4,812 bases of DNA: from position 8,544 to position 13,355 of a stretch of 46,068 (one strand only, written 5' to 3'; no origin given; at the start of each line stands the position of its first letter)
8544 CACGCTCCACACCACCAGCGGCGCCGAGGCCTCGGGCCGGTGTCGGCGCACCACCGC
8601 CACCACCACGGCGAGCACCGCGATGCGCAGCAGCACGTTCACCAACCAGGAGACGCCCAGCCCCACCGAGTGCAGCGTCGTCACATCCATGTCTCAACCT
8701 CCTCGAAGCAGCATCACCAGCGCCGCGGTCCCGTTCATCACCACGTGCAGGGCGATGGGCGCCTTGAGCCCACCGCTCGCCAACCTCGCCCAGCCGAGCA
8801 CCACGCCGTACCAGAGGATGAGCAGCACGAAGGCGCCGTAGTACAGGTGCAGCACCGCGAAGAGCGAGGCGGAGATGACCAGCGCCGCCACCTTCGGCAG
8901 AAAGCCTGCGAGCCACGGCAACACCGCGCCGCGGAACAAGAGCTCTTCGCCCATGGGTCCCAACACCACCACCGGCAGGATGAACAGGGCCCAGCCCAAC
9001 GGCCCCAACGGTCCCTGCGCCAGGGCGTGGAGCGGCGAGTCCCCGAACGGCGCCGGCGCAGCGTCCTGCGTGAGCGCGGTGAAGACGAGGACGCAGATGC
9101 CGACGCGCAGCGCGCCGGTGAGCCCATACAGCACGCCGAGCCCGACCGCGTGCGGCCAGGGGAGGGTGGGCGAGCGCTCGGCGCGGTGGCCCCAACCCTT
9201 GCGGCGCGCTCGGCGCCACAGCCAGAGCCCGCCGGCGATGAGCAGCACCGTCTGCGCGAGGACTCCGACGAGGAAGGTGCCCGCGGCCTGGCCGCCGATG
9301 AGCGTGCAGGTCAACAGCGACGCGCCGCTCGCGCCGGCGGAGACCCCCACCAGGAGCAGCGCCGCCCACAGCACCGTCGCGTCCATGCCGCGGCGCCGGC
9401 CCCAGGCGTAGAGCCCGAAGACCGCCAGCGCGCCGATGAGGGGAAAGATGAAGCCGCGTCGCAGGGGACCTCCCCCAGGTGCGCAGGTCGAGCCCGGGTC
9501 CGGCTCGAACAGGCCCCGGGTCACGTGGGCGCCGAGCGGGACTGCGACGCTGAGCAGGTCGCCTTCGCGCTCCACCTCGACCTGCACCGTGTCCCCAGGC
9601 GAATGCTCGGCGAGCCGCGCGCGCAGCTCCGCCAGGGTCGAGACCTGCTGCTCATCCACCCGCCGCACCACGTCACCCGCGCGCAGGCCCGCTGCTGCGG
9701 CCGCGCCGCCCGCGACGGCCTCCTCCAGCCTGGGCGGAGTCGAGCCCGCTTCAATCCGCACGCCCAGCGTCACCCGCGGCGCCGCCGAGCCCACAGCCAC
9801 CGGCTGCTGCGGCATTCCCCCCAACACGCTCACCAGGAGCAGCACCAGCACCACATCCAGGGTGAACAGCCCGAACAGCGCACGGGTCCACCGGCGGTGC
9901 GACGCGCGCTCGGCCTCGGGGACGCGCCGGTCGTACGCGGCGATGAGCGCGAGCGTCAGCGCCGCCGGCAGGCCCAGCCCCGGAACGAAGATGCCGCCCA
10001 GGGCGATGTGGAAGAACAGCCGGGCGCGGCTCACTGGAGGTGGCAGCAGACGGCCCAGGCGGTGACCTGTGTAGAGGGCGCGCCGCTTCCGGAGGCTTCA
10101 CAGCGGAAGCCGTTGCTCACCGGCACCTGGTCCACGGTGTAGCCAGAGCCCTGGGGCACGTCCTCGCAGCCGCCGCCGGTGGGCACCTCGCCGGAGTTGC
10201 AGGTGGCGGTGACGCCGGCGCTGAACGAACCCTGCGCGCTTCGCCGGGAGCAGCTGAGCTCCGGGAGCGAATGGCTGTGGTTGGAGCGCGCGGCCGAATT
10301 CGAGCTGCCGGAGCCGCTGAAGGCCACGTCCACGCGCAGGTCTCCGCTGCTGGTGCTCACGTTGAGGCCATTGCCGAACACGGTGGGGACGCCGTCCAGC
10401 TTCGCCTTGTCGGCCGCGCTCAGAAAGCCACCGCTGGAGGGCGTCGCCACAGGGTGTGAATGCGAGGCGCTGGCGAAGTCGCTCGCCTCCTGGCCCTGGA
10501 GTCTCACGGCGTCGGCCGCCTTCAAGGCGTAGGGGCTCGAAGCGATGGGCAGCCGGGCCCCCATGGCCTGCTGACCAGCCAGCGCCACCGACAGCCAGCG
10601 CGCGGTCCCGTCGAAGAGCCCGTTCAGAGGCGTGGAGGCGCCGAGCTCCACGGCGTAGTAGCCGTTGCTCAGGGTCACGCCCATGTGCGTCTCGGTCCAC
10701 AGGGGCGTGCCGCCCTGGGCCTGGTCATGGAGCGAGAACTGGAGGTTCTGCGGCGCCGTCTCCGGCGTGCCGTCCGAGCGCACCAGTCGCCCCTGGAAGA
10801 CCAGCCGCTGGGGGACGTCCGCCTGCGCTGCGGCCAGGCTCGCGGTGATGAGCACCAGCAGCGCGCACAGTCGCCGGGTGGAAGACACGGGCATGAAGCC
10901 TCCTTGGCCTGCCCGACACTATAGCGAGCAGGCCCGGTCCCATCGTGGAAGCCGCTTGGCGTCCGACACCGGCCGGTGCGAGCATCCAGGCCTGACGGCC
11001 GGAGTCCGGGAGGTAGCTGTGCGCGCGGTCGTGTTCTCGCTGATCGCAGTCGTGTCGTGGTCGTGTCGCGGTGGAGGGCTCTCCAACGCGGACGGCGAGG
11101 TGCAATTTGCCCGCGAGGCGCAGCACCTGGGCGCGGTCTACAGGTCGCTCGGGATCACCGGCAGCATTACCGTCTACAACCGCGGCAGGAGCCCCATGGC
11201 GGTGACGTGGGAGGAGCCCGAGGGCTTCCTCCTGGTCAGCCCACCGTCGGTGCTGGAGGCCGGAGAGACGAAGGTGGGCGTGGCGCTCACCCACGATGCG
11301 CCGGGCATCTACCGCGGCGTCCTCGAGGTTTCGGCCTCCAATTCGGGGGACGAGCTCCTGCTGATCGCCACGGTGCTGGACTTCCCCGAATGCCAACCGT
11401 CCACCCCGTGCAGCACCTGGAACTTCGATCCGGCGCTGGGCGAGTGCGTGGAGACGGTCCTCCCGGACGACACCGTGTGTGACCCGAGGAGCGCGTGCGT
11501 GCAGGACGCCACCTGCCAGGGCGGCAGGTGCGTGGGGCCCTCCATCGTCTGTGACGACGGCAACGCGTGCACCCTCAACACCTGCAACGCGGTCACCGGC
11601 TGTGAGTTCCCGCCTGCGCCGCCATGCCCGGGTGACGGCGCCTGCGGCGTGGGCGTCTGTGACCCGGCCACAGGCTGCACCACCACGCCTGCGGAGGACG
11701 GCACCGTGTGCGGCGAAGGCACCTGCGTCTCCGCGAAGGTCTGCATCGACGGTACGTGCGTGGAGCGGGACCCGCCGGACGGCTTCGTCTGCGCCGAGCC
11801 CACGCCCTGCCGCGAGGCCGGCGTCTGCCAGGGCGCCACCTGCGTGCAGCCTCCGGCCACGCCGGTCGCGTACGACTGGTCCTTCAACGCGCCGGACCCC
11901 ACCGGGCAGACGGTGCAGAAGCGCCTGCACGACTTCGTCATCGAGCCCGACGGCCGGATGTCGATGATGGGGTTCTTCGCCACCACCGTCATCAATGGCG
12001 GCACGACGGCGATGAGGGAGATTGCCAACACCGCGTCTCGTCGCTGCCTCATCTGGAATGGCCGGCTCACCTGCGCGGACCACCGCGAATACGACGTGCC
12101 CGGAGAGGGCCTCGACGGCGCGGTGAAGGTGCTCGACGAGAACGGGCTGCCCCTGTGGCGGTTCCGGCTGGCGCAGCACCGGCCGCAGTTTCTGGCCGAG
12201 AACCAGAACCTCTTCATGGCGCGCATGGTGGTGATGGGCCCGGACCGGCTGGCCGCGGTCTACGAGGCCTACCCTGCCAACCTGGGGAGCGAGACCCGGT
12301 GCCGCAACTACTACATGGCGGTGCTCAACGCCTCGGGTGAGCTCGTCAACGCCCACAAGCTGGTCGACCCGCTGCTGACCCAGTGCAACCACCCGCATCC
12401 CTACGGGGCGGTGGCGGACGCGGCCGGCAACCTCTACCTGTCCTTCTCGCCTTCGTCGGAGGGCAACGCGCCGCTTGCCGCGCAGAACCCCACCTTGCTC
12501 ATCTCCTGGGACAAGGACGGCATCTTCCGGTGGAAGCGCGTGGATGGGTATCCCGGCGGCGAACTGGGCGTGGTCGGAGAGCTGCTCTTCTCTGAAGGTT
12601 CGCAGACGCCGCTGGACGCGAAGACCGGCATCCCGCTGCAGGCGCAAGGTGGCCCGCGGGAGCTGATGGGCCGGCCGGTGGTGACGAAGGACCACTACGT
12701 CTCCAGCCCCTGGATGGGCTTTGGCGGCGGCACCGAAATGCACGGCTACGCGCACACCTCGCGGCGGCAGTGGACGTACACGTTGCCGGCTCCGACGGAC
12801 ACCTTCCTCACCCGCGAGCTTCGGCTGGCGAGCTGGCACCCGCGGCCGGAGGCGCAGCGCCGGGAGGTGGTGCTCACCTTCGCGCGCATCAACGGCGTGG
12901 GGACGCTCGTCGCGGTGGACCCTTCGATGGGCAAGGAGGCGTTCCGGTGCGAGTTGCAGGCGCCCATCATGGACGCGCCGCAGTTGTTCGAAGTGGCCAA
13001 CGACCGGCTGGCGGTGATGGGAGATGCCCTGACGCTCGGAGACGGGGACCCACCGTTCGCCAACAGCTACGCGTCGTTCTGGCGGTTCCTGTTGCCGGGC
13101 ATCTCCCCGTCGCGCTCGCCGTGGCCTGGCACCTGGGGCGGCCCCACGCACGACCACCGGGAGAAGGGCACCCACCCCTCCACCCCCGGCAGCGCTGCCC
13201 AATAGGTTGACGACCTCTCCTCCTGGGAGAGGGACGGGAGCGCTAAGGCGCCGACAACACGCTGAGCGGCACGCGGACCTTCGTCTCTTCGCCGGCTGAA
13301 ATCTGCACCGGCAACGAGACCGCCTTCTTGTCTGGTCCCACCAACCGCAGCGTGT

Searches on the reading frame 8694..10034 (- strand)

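Call 50: search_protein_families(library=pfam, proteins=[window:8694-10034:-], max_evalue=0.0001)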
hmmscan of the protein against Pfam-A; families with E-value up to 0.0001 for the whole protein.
window:8694-10034:- (446 aa): 4 families
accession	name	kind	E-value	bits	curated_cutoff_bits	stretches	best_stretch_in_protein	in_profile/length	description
PF02517.21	Rce1-like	-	2.1e-18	66.8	22.4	1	347-435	3-92/93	Type II CAAX prenyl endopeptidase Rce1-like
PF13180.12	PDZ_2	-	8.3e-14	52.1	27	1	107-167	20-80/80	PDZ domain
PF00595.29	PDZ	-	8.7e-08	32.9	23.2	1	90-155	12-81/81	PDZ domain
PF17820.7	PDZ_6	-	2e-07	31.1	27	1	105-156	4-54/54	PDZ domain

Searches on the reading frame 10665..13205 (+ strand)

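Call 50: search_protein_families(library=pfam, proteins=[window:10665-13205:+], max_evalue=0.0001)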
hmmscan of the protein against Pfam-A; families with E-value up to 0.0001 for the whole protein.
window:10665-13205:+ (846 aa): 1 family
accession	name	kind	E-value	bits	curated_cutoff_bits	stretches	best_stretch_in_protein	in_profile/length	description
PF00526.23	Dicty_CTDC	-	1e-05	25.7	27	1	296-314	2-20/24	Dictyostelium (slime mold) repeat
